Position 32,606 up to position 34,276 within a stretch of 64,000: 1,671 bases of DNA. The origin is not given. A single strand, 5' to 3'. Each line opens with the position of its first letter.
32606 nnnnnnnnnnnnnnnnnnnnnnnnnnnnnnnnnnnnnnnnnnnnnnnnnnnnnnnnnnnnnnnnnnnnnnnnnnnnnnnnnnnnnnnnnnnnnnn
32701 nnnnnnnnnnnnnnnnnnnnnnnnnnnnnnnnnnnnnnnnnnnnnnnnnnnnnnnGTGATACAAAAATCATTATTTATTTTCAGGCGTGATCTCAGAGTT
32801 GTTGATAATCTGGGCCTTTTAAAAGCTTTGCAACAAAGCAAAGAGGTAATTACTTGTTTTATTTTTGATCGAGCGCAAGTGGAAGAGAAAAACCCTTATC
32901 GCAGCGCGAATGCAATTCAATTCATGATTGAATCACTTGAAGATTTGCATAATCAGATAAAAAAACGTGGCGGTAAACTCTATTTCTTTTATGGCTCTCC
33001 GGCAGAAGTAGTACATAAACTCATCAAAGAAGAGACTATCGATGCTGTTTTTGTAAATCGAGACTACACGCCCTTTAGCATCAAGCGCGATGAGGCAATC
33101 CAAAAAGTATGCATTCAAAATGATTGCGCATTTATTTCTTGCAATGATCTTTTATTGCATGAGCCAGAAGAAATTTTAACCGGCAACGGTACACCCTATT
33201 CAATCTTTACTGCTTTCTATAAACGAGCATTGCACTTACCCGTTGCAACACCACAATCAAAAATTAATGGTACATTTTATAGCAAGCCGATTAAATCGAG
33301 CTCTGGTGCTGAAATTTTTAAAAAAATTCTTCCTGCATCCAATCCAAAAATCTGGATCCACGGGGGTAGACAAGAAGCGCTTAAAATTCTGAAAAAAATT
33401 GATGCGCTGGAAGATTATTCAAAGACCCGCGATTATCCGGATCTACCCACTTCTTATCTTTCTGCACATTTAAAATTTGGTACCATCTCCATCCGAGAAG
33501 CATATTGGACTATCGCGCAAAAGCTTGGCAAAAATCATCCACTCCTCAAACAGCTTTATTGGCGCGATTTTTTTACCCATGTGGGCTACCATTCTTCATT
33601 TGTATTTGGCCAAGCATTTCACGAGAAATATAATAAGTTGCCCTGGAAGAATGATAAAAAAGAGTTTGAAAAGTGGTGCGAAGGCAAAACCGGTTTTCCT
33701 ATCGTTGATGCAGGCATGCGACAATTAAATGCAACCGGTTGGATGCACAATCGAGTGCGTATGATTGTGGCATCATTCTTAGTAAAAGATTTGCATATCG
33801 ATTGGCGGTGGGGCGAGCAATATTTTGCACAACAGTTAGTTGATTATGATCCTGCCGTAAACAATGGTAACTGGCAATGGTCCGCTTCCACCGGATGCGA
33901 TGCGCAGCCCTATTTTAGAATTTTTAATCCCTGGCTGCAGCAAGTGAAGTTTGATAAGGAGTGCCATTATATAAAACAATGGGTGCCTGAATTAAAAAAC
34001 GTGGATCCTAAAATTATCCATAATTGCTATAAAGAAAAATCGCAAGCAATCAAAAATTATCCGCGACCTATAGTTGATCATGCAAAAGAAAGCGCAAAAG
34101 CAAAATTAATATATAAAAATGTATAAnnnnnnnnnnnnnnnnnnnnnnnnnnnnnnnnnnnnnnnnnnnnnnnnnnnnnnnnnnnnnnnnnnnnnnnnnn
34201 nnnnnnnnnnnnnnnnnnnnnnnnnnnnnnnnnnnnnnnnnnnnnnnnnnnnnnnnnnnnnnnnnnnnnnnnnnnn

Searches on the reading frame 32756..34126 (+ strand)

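Call 61: search_protein_families(library=pfam, proteins=[window:32756-34126:+], max_evalue=0.01)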
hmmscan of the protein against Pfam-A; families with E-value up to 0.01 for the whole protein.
window:32756-34126:+ (456 aa): 2 families
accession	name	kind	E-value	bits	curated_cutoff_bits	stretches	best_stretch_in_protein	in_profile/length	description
PF03441.19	FAD_binding_7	-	6.9e-84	280.7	27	1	264-454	2-202/203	FAD binding domain of DNA photolyase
PF00875.24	DNA_photolyase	-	1.5e-43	149.1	26.6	1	6-160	2-154/164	DNA photolyase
